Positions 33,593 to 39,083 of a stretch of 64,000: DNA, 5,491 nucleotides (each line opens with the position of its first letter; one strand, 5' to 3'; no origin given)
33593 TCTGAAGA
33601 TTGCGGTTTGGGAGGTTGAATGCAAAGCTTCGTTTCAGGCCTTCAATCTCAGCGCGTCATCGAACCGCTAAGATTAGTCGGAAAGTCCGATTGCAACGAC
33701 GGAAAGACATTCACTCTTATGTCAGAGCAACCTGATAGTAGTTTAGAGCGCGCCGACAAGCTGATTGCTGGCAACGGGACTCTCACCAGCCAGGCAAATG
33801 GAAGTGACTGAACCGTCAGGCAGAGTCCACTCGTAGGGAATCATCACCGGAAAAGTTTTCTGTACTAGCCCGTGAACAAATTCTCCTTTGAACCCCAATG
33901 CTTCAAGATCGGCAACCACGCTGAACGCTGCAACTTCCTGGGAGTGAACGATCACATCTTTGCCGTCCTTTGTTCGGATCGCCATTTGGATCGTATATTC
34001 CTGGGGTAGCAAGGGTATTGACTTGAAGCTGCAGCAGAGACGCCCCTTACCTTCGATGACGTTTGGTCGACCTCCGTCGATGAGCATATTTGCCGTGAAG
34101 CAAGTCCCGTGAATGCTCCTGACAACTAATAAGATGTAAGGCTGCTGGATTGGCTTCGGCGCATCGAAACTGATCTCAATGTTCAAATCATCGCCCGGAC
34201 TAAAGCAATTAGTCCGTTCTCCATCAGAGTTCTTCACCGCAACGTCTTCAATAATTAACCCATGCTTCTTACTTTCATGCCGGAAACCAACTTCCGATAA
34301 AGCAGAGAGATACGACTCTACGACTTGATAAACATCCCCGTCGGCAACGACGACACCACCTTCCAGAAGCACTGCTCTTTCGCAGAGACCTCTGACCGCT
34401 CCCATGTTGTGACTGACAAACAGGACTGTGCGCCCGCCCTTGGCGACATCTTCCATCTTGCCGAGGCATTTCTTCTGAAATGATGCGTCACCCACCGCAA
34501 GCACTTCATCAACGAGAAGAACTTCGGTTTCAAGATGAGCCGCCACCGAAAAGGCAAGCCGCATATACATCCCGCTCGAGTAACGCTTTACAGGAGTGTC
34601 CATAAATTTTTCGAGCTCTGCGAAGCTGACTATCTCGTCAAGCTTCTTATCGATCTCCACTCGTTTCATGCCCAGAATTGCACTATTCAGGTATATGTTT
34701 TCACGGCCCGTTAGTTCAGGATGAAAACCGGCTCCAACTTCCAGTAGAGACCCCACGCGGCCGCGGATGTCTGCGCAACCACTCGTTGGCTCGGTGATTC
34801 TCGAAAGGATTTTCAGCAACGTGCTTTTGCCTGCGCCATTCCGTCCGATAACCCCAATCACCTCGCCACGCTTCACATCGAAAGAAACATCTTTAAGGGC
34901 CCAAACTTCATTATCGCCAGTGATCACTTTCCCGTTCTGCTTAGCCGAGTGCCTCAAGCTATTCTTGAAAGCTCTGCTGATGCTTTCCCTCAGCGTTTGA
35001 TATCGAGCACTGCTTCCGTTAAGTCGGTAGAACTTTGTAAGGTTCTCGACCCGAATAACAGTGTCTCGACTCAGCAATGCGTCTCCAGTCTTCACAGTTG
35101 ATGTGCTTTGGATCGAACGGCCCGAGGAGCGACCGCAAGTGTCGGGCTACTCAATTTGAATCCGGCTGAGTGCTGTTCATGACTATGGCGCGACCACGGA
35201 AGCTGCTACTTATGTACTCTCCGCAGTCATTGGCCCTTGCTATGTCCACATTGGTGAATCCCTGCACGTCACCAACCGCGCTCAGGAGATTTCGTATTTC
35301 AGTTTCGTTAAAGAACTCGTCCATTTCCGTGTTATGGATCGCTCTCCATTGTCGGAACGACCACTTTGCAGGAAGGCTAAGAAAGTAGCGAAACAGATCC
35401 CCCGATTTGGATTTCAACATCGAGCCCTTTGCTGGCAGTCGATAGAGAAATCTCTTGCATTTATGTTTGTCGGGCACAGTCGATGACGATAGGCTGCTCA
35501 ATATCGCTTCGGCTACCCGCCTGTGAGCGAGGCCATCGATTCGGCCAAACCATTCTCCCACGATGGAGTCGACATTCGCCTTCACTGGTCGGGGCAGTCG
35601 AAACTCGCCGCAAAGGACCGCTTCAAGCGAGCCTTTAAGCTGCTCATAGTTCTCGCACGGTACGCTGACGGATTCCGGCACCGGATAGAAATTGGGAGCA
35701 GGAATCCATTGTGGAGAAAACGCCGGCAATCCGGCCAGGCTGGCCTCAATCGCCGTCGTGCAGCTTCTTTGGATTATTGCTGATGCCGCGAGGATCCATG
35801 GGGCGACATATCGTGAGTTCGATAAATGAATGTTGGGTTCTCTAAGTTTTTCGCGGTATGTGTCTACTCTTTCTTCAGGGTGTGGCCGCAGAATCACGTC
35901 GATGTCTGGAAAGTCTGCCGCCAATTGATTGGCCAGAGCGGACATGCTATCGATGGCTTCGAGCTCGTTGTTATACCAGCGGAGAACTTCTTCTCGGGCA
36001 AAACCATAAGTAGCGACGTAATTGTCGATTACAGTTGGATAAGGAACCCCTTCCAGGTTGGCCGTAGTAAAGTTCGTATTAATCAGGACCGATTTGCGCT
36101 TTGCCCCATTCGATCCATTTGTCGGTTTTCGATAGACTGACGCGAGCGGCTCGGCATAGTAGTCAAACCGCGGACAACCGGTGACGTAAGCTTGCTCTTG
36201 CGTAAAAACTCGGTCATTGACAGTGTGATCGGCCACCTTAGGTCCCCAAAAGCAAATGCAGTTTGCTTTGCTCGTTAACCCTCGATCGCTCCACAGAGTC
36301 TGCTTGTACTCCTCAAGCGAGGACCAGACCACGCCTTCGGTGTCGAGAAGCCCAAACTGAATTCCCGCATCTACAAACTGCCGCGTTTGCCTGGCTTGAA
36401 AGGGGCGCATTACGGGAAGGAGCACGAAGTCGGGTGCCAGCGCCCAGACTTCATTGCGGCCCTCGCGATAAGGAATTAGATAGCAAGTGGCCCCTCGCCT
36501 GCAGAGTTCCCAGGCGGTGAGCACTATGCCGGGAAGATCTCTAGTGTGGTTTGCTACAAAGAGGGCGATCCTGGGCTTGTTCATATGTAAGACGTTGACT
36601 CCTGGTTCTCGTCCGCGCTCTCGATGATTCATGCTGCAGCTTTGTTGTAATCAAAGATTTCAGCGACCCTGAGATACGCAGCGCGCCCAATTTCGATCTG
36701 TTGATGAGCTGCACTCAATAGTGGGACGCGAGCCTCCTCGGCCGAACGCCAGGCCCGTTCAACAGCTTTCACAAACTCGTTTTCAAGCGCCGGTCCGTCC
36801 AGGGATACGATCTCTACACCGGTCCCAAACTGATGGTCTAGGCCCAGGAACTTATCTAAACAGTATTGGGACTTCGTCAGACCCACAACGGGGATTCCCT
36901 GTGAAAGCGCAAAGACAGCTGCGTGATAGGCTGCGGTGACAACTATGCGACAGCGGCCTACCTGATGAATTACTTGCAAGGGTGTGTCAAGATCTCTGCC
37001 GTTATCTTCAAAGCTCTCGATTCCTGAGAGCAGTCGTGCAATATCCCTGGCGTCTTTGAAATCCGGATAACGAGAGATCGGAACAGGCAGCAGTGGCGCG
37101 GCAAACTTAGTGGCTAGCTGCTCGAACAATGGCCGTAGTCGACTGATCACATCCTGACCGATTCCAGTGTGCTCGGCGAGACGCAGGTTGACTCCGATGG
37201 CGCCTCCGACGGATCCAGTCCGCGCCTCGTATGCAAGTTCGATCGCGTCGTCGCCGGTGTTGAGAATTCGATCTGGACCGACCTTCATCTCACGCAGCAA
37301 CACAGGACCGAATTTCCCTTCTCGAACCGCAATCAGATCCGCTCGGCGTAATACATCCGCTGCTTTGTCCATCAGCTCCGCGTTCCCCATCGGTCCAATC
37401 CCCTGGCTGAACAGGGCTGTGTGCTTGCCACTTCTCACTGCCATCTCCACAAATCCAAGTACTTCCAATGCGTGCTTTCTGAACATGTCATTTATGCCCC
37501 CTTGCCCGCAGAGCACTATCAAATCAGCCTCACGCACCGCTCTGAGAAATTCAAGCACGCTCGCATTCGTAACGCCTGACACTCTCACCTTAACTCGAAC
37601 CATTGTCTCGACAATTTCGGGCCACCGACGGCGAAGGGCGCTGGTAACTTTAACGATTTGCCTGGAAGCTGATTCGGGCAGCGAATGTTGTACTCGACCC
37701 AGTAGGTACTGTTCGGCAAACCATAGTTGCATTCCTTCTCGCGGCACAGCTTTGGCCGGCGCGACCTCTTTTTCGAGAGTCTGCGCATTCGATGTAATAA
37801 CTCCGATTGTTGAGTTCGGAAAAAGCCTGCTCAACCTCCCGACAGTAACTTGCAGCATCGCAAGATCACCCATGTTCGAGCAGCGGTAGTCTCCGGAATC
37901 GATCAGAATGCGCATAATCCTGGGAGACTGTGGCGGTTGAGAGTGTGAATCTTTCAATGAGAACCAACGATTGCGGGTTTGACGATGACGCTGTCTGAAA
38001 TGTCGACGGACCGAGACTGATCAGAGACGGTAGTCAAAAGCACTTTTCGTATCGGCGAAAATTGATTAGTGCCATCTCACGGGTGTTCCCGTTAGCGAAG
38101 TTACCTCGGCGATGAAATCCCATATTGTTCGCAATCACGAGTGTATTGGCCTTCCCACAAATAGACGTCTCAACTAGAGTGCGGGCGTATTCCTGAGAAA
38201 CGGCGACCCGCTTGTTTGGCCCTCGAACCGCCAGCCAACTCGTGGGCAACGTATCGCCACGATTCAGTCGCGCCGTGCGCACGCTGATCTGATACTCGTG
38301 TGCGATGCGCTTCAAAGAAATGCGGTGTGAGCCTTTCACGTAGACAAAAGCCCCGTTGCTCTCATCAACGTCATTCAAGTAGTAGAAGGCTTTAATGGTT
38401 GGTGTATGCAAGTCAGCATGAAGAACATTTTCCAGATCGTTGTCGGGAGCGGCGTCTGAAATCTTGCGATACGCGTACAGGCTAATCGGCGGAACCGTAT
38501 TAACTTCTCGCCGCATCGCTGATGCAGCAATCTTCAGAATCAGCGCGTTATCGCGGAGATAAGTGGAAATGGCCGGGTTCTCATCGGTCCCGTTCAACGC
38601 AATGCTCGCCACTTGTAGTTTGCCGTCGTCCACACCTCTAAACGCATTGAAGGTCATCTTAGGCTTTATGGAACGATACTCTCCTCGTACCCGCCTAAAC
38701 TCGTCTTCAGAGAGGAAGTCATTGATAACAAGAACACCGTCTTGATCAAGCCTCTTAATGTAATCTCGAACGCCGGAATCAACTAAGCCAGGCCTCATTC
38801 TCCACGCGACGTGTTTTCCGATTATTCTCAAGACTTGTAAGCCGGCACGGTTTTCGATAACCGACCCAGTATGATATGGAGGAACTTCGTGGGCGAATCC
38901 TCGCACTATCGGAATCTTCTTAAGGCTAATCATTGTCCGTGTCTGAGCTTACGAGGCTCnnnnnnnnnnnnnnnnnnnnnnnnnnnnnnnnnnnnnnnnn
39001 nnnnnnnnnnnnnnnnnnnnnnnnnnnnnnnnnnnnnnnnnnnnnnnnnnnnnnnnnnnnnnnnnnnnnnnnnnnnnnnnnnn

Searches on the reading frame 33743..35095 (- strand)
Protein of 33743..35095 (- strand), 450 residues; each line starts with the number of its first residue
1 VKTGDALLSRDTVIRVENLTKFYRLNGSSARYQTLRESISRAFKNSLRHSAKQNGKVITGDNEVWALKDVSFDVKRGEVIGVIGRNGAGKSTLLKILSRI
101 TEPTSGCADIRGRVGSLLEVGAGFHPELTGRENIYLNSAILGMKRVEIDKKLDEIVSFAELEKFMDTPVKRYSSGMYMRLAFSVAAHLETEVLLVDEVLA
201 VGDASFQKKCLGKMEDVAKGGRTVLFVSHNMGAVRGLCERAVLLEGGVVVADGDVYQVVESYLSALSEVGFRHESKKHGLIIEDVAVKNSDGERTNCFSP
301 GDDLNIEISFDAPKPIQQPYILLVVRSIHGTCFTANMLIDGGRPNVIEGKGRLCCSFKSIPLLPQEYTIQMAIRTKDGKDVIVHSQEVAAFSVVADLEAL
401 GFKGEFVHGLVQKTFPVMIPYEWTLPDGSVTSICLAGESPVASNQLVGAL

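Call 48: search_protein_families(library=pfam, proteins=[window:33743-35095:-], max_evalue=0.001)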
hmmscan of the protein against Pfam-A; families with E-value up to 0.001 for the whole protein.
window:33743-35095:- (450 aa): 3 families
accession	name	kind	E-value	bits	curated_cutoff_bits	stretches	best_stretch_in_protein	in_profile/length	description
PF00005.33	ABC_tran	-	2.1e-21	77.4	25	1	67-198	1-135/137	ABC transporter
PF14524.12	Wzt_C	-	3.4e-14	53.5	30.4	1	274-396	4-131/143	Wzt C-terminal domain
PF13304.12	AAA_21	-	0.00012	22.7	27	1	80-101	2-23/304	AAA domain, putative AbiEii toxin, Type IV TA system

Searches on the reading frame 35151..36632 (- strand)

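Call 6: search_protein_families(library=pfam, proteins=[window:35151-36632:-], max_evalue=0.01)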
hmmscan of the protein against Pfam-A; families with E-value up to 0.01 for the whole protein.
window:35151-36632:- (493 aa): 0 families

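Call 7: search_protein_families(library=ncbifam, proteins=[window:35151-36632:-], max_evalue=0.01)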
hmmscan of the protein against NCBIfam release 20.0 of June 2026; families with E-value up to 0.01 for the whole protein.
window:35151-36632:- (493 aa): 2 families
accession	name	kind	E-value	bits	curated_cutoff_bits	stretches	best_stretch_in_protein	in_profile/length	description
TIGR04396.2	surf_polysacc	subfamily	5.5e-80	269.6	125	1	22-411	1-395/427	surface carbohydrate biosynthesis protein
NF046086.1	BFO_1060_trans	domain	6.1e-38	130.9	200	1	22-381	2-364/365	BFO_1060 family glycosyltransferase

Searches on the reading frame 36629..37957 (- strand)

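Call 6: search_protein_families(library=pfam, proteins=[window:36629-37957:-], max_evalue=0.01)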
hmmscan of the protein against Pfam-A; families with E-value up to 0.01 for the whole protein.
window:36629-37957:- (442 aa): 1 family
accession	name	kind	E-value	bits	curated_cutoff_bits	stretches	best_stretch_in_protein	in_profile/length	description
PF04230.19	PS_pyruv_trans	-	3.9e-22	79.9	25.3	1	28-361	1-277/280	Polysaccharide pyruvyl transferase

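Call 7: search_protein_families(library=ncbifam, proteins=[window:36629-37957:-], max_evalue=0.01)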
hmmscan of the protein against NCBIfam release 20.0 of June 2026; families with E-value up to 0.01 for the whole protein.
window:36629-37957:- (442 aa): 1 family
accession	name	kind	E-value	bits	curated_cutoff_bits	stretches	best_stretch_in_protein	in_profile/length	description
TIGR03609.1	S_layer_CsaB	equivalog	2.5e-20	73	213.1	1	123-360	45-276/301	polysaccharide pyruvyl transferase CsaB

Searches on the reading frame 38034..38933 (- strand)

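Call 6: search_protein_families(library=pfam, proteins=[window:38034-38933:-], max_evalue=0.01)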
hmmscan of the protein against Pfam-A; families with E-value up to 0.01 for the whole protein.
window:38034-38933:- (299 aa): 1 family
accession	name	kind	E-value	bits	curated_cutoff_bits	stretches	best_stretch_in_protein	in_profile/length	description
PF05721.19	PhyH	-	1.1e-06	29.5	22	1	63-209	2-156/213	Phytanoyl-CoA dioxygenase (PhyH)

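Call 7: search_protein_families(library=ncbifam, proteins=[window:38034-38933:-], max_evalue=0.01)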
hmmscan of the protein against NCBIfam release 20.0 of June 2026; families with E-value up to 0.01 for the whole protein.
window:38034-38933:- (299 aa): 0 families
